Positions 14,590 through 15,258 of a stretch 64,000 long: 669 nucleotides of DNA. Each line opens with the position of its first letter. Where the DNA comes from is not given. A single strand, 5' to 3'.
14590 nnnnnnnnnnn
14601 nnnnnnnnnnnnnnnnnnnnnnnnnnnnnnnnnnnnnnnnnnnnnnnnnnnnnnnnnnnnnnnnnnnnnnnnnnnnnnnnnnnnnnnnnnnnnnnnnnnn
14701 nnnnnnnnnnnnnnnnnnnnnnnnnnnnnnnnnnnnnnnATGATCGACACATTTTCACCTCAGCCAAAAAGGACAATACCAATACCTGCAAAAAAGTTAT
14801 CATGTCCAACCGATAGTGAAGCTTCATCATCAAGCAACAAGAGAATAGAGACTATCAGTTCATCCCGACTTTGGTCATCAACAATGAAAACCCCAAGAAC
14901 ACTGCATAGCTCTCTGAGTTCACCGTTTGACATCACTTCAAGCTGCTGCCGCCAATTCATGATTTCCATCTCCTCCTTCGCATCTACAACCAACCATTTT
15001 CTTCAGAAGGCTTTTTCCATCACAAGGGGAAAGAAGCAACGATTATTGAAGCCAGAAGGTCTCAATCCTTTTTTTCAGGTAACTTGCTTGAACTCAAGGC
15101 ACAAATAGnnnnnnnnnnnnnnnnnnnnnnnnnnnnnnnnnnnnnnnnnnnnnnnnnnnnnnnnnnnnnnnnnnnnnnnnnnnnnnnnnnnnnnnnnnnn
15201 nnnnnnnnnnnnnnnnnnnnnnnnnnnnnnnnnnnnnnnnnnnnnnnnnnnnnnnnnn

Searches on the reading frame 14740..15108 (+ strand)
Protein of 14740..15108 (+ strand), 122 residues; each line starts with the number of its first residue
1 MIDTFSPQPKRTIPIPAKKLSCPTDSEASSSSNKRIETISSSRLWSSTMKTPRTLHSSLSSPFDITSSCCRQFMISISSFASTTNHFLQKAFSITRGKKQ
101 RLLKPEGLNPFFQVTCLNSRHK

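Call 3: search_protein_families(library=pfam, proteins=[window:14740-15108:+])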
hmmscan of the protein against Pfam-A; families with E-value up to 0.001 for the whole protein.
window:14740-15108:+ (122 aa): 0 families

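Call 5: search_protein_families(library=ncbifam, proteins=[window:14740-15108:+])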
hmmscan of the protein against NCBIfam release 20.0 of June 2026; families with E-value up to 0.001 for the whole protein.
window:14740-15108:+ (122 aa): 0 families

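Call 38: search_protein_families(library=ncbifam, proteins=[window:14740-15108:+], max_evalue=0.01)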
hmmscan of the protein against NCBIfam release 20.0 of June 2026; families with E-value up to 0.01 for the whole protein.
window:14740-15108:+ (122 aa): 0 families
